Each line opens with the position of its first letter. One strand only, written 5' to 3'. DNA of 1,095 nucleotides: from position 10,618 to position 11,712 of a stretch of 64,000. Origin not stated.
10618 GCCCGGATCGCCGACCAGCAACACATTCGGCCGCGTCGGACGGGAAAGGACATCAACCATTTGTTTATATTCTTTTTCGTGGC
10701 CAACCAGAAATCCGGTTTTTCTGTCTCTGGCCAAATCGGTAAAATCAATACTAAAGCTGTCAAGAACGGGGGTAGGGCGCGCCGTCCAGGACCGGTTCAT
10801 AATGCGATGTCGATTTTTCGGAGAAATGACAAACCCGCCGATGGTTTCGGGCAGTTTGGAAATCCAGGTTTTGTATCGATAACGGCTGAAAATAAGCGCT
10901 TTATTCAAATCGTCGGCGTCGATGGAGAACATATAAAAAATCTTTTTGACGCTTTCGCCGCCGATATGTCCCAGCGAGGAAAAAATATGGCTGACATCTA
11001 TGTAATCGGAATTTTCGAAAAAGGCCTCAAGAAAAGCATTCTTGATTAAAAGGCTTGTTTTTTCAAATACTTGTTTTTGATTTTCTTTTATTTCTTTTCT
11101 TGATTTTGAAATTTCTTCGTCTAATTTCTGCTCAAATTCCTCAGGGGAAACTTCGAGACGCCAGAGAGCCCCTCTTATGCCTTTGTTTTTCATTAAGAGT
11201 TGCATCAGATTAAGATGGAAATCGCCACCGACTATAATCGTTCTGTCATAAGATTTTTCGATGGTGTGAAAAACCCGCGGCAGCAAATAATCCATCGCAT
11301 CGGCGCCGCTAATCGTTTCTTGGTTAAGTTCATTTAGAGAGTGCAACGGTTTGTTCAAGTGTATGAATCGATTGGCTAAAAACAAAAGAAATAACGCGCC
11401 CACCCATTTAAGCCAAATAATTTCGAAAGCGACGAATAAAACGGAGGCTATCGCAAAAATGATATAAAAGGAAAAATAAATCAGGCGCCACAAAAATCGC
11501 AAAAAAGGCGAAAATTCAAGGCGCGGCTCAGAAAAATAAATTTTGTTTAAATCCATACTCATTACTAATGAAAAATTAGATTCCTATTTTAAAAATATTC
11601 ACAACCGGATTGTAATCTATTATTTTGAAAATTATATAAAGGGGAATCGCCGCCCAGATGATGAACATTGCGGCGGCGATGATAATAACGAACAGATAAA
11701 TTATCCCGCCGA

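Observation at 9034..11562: Membrane-anchored ClpB/ClpC-like chaperone with an inactivated first ATPase module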

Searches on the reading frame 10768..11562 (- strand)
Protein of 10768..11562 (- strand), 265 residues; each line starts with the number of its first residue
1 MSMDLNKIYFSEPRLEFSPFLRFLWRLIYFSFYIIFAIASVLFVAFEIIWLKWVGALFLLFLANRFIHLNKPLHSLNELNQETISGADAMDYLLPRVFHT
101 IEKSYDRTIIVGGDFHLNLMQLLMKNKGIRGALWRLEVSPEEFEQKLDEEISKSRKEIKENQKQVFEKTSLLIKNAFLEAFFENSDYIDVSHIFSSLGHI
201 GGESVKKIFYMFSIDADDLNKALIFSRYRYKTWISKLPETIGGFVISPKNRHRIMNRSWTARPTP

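Call 34: search_protein_representatives(protein=window:10768-11562:-)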
Query: 265 residues. Proteins with E-value up to 0.001 (for the whole library): 182; up to 1e-10: 121; up to 1e-30: 12. The best 150 are listed.
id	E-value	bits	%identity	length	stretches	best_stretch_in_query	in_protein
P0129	1.6e-51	191.9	43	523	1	7-265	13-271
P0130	1.2e-47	179.2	36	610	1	4-265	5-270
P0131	1.6e-47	178.8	41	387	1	7-265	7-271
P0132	3.9e-44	167.8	37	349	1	7-265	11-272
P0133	1.3e-40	156.2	36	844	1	4-265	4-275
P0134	6.4e-36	140.8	34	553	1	8-265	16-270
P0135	2.2e-35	139.1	34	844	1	6-264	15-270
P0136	7.1e-34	134.1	32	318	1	10-265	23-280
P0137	2.0e-32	129.3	32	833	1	7-265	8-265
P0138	6.3e-32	127.7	31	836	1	7-265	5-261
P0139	1.0e-31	127.1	36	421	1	7-265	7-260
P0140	3.8e-31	125.2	32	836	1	7-264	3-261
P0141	1.9e-30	122.9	33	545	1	8-265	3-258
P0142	3.5e-30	122.0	32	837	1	7-265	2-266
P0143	9.1e-30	120.6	33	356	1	7-226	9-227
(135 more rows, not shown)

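Call 40: predict_structure(alignment_id=A5)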
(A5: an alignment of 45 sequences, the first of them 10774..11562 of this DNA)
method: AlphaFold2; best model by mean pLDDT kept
length: 263 residues; sequences in the alignment: 45
mean_pLDDT: 87.8   pTM: 0.81
mean pLDDT of the five models: 87.8, 86.7, 86.7, 86.1, 85.6
residues with pLDDT >= 90: 204; 70-90: 21; 50-70: 11; < 50: 27
segments of 3 or more residues with pLDDT < 50: 233-248, 250-254, 259-261
pLDDT, mean of each block of 10 residues (from residue 1): 84 94 95 97 98 98 93 91 83 96 96 97 96 94 98 94 96 96 94 95 94 94 80 48 44 48 50
secondary structure, 60 per line:
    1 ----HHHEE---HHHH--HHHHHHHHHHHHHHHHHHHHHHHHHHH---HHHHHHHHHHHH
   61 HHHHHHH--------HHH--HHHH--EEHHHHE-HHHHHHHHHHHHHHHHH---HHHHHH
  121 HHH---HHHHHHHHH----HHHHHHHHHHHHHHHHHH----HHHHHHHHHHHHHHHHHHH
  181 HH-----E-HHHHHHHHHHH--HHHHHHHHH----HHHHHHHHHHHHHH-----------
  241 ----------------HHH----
elements in order: H13-16 H19-45 H49-67 H81-84 H89-92 H95-111 H115-123 H127-135 H140-157 H162-182 H190-200 H203-211 H216-229

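Call 44: fold_search(model_id=the predicted structure, library=pdb)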
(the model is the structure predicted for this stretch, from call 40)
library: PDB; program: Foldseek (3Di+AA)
matches with E <= 10: 138; with E <= 0.001: 0
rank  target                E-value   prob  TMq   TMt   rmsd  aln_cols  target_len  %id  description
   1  4iod_C                5.3e-03  1.00  0.43  0.72   3.9       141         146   17  Preliminary structural investigations of a malarial protein secretion system. (released 2014-04-23)
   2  9a66_A                9.1e-03  1.00  0.44  0.16   5.1       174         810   13  Integrative model of CLPC-CLPP by crosslinking MS and deep learning (released 2024-09-18)
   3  4irf_A                9.1e-03  1.00  0.38  0.65   4.8       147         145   18  Preliminary structural investigations of a malarial protein secretion system (released 2014-04-16)
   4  4irf_B                1.3e-02  1.00  0.40  0.69   4.2       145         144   18  Preliminary structural investigations of a malarial protein secretion system (released 2014-04-16)
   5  2k77_MODEL_1_A        1.6e-02  1.00  0.40  0.68   3.6       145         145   12  NMR solution structure of the Bacillus subtilis ClpC N-domain (released 2009-04-28)
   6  4iod_A                1.7e-02  1.00  0.41  0.70   4.4       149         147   16  Preliminary structural investigations of a malarial protein secretion system. (released 2014-04-23)
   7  8b3s_Z                1.7e-02  1.00  0.38  0.64   3.7       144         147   12  Structure of YjbA in complex with ClpC N-terminal Domain (released 2023-12-27)
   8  1lzw_B                2.0e-02  1.00  0.39  0.66   3.7       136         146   12  Structural basis of ClpS-mediated switch in ClpA substrate recognition (released 2002-11-27)
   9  6og3_A                2.3e-02  1.00  0.42  0.78   3.2       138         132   11  Focus classification structure of the hyperactive ClpB mutant K476C, bound to casein, NTD-trimer (released 2019-06-12)
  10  6ucr                  2.4e-02  1.00  0.41  0.66   3.7       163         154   13  Structure of ClpC1-NTD L92S L96P (released 2020-05-13)
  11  8ibp_A                2.7e-02  1.00  0.41  0.70   3.6       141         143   11  Crystal structure of Mycobacterium tuberculosis R21K ClpC1 N-terminal domain in complex with Lassomycin (released 2023-09-20)
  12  2y1r_F                3.0e-02  1.00  0.38  0.69   4.1       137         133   14  Structure of MecA121 & ClpC N-domain complex (released 2011-03-16)
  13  2y1r_D                3.0e-02  1.00  0.39  0.67   3.8       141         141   14  Structure of MecA121 & ClpC N-domain complex (released 2011-03-16)
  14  8ibo_A                3.6e-02  1.00  0.40  0.68   4.2       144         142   11  Crystal structure of Wild-Type Mycobacterium tuberculosis ClpC1 N-terminal domain in complex with Lassomycin (released 2023-09-20)
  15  3wdb                  3.6e-02  1.00  0.41  0.66   4.2       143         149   12  N-terminal domain of Mycobacterium tuberculosis ClpC1 (released 2013-09-18)
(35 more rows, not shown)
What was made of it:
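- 10876..11298 (-): Highly divergent Clp N-terminal domain (aa 89-229). Foldseek of the N-terminal model: the top 50 hits are all Clp N-domains (PfHsp101, ClpC, ClpA, ClpB), with 10-18% identity (call 44).
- On Hsp100/Clp class I: The top 50 Foldseek hits of the N-terminal model are all Clp N-domains (call 44).
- Closest known: FtsH, and Plasmodium PTEX HSP101. Same: PTEX HSP101 is an Hsp100 coupled to a membrane complex, and its N-domain is the top structural hit (call 44).
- Checked: Residues ~89-229 fold as a Clp N-domain: the top 50 Foldseek hits are all Clp N-terminal domains, with target-normalised TM-scores mostly 0.6-0.78 against stand-alone N-domain entries (call 44).
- N-domain fold: call 44.
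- Tried and rejected: The fold search shows the N-domain is present (call 44).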

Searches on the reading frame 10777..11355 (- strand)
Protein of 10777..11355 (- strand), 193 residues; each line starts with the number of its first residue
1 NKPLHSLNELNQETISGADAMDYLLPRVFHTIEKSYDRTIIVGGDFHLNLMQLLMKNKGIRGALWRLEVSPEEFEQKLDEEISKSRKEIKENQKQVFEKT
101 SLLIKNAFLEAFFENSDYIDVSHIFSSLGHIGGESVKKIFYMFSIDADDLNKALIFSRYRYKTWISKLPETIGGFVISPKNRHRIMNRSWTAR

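Call 31: search_solved_structures(query=A4, max_evalue=10, show_alignments=3)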
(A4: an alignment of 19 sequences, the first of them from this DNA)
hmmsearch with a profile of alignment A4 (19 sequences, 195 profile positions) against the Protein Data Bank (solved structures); distinct sequences matched with E-value up to 10: 44.
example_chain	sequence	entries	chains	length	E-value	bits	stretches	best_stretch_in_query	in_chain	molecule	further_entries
6emw_F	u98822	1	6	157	0.04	16.9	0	96-148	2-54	ATP-dependent Clp protease ATP-binding subunit ClpC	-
8ibp_A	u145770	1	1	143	0.066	16.2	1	31-132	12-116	Negative regulator of genetic competence ClpC/mecB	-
8ibo_A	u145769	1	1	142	0.07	16.1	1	34-132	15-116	Negative regulator of genetic competence ClpC/mecB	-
8b9u_A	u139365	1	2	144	0.073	16.1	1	34-131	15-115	ATP-dependent Clp protease ATP-binding subunit ClpC1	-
8xqu_A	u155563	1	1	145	0.074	16.1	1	34-132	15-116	ATP-dependent Clp protease ATP-binding subunit ClpC1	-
3wdb_A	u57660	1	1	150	0.077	16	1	31-132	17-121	Probable ATP-dependent Clp protease ATP-binding subunit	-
7aa4_A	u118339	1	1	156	0.079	16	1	35-133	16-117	Negative regulator of genetic competence ClpC/mecB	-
3wdd_A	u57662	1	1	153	0.08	16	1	31-133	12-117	Probable ATP-dependent Clp protease ATP-binding subunit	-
1khy_A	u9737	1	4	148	0.083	15.9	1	96-151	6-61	CLPB PROTEIN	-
3wdc_A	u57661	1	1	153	0.085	15.9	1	50-133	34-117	Probable ATP-dependent Clp protease ATP-binding subunit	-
6cn8_A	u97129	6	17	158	0.09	15.8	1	35-133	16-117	ATP-dependent Clp protease ATP-binding subunit ClpC1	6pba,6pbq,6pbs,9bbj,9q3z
9din_A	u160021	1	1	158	0.09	15.8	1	35-133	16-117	ATP-dependent Clp protease ATP-binding subunit ClpC1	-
3wde_A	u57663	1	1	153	0.13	15.2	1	34-133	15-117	Probable ATP-dependent Clp protease ATP-binding subunit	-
5j0j_A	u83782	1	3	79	0.17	14.9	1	57-117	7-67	designed protein 2L6HC3_6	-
9ikb_G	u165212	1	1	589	0.24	14.4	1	129-175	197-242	Kinesin-associated protein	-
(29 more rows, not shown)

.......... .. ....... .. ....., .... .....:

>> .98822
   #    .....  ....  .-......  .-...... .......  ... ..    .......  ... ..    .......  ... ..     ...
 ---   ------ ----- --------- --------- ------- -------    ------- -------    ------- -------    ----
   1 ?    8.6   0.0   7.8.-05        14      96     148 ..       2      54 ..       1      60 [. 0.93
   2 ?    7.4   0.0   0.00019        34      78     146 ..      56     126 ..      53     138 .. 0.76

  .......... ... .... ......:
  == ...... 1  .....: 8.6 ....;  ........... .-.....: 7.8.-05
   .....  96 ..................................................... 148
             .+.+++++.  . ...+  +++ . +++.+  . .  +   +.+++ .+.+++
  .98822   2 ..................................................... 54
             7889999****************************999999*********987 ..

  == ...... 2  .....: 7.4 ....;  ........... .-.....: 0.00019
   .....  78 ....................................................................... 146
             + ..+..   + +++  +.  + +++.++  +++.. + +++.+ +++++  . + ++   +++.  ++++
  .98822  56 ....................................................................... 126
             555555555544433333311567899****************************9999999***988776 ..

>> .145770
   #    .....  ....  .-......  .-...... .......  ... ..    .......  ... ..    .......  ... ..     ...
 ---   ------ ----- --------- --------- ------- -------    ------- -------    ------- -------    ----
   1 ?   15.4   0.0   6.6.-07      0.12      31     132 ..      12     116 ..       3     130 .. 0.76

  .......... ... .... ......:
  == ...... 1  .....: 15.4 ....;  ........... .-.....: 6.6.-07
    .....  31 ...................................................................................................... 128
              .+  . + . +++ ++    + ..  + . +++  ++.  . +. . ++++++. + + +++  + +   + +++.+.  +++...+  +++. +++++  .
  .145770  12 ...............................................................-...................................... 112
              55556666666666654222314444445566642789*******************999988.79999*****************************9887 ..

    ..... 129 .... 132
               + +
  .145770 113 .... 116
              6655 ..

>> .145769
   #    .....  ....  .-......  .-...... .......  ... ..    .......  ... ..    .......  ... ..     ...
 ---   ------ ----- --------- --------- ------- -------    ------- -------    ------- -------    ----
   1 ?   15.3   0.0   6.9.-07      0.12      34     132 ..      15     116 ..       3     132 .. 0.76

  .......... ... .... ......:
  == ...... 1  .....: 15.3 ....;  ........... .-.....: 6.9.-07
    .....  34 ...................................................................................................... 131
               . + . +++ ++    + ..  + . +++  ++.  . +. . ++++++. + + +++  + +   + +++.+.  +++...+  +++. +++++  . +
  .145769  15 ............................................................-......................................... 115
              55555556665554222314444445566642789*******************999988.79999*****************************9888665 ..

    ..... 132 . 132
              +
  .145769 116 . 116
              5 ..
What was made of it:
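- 10876..11298 (-): Profile hits to ClpC and ClpB N-domains at E 0.04-0.1 (call 31).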

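Call 32: search_protein_families(library=pfam, alignment_id=A4, max_evalue=1)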
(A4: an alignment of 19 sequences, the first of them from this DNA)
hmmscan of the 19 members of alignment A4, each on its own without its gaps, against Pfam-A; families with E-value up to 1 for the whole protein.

A. member 1, seq(193 aa): 0 families

B. families by the number of members that match (of 19 scanned): 13 families
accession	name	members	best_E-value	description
PF02861.25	Clp_N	4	0.0013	Clp amino terminal domain, pathogenicity island component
PF05642.16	Sporozoite_P67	2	0.021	Sporozoite P67 surface antigen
PF20332.3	DUF6627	2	0.044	Family of unknown function (DUF6627)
PF23461.1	ZMYND11_CC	1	0.028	ZMYND11 protein coiled-coil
PF17959.7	EF-hand_14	1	0.035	EF-hand domain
PF09267.15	Dict-STAT-coil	1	0.056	Dictyostelium STAT, coiled coil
PF07798.16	CCDC90-like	1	0.059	Coiled-coil domain-containing protein 90-like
PF08775.15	ParB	1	0.08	ParB family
PF02582.19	DUF155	1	0.089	RMND1/Sif2-Sif3/Mrx10, DUF155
PF23669.1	WH_MCM2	1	0.15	DNA replication licensing factor MCM2-like, winged-helix domain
PF10374.15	EST1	1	0.17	Telomerase activating protein Est1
PF22376.2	PSV_trans_reg_dom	1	0.2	PSV, transcriptional regulator domain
PF10704.14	DUF2508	1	0.27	Protein of unknown function (DUF2508)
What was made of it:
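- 10876..11298 (-): Pfam Clp_N is weak, in 4 of 19 members (call 32).
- On Hsp100/Clp class I: Sequence signal is weak (calls 31, 32).
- Checked: There are also weak but consistent sequence hits to ClpC and ClpB N-domains (calls 31, 32).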

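Call 37: find_related_loci(query=A4, collection=genome_contigs, flank=5000)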
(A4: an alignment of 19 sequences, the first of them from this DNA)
Query A4 (193 aa) in genome_contigs; peptide patterns used: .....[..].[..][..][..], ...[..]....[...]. (x = any residue, [..] = any of these).
439 stretches matched a pattern; 296 encode a relative of the query (tblastn E <= 1e-3); the best 80 are kept; 80 distinct loci.
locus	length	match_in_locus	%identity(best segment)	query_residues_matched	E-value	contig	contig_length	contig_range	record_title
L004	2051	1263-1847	50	1-193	4e-65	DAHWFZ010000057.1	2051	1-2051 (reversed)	MAG TPA_asm: Candidatus Wolfebacteria bacterium isolate clean1250 k141_2153840, whole genome shotgun sequence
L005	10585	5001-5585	50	2-193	4e-61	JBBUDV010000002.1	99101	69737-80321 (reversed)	MAG: Patescibacteria group bacterium isolate H41-bin049 H41_bin049_000000000002, whole genome shotgun sequence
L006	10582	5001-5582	48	1-193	3e-60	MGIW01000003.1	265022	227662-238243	MAG: Candidatus Wolfebacteria bacterium RIFOXYD12_FULL_48_21 rifoxyd3_full_scaffold_37, whole genome shotgun sequence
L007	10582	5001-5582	47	1-193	6e-60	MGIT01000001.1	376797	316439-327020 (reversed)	MAG: Candidatus Wolfebacteria bacterium RIFOXYB1_FULL_54_12 rifoxyb1_full_scaffold_118, whole genome shotgun sequence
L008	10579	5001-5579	47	1-193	9e-60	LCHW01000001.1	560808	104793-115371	MAG: Candidatus Wolfebacteria bacterium GW2011_GWE2_44_13 UW32_C0001, whole genome shotgun sequence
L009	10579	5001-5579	45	1-193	2e-59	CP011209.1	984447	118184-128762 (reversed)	MAG: Candidatus Wolfebacteria bacterium GW2011_GWB1_47_1 chromosome, complete genome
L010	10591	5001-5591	45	5-193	6e-55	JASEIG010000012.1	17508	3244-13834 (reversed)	MAG: Patescibacteria group bacterium isolate Yes70-43 NODE_12_length_17508_cov_8.918696, whole genome shotgun sequence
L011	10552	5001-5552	40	10-193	6e-40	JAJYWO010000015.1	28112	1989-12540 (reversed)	MAG: bacterium isolate FK3.bin121 NODE_3236_length_28112_cov_1.408290, whole genome shotgun sequence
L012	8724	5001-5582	38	8-193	9e-40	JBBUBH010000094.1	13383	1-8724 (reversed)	MAG: Patescibacteria group bacterium isolate H52-bin061_1 H52_bin061_1_000000000094, whole genome shotgun sequence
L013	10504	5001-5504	40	23-193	5e-39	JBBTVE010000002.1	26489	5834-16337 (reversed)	MAG: Patescibacteria group bacterium isolate H52-bin098_1 H52_bin098_1_000000000002, whole genome shotgun sequence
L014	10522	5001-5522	37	23-193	7e-39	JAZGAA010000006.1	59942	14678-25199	MAG: Candidatus Paceibacterota bacterium isolate SCS1bin.15 SCS1bin.15_6, whole genome shotgun sequence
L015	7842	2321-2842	37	23-193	2e-38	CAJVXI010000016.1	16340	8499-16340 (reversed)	TPA_asm: uncultured bacterium isolate DRR093005_bin.15_MetaBAT_v2.12.1_MAG genome assembly, contig: NODE_1566_length_163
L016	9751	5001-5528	40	23-193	4e-38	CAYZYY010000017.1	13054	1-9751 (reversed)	MAG TPA_asm: uncultured Candidatus Saccharibacteria bacterium isolate binchicken_co129_17 genome assembly, contig: NODE_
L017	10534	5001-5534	40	17-193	9e-38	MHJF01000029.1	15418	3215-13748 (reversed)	MAG: Candidatus Harrisonbacteria bacterium RIFCSPHIGHO2_02_FULL_40_20 rifcsphigho2_02_scaffold_7833, whole genome shotgu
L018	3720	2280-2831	39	5-193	2e-37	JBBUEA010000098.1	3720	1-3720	MAG: Patescibacteria group bacterium isolate H14-bin023_1 H14_bin023_1_000000000098, whole genome shotgun sequence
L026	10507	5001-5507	40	26-193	2e-35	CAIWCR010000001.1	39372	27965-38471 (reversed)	MAG: uncultured Parcubacteria group bacterium isolate AlinenLipids_bin-8440 genome assembly, contig: bin-8440:01/47, who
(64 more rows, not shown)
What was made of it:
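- The genome scan found 296 species genomes, and the 80 retrieved are nearly all labelled as Patescibacteria or Parcubacteria lineages (call 37).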

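Call 58: search_protein_families(library=pfam, proteins=[L026:3645-4295:+, L011:3330-4385:+], max_evalue=0.001)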
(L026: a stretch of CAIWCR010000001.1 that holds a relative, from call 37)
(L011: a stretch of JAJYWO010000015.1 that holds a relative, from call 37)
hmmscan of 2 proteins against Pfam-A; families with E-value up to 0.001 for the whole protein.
L026:3645-4295:+ (216 aa): 1 family
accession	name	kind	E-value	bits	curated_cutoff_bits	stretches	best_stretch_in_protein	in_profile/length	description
PF03167.25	UDG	-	5.2e-36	124.3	24.3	1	30-170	1-128/141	Uracil DNA glycosylase superfamily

L011:3330-4385:+ (351 aa): 5 families
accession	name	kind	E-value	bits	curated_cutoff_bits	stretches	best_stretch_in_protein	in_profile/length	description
PF02826.25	2-Hacid_dh_C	-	5.1e-53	179.5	25.1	1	116-319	1-178/178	D-isomer specific 2-hydroxyacid dehydrogenase, NAD binding domain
PF00389.36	2-Hacid_dh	-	1.7e-24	86.5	24.6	1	32-348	25-131/134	D-isomer specific 2-hydroxyacid dehydrogenase, catalytic domain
PF07991.19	KARI_N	-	0.00019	21.5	20.6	1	149-214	2-69/165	Acetohydroxy acid isomeroreductase, NADPH-binding domain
PF01262.27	AlaDh_PNT_C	-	0.0002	21.3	23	1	154-254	31-138/214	Alanine dehydrogenase/PNT, C-terminal domain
PF00670.27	AdoHcyase_NAD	-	0.00065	20.3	27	0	149-247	21-110/162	S-adenosyl-L-homocysteine hydrolase, NAD binding domain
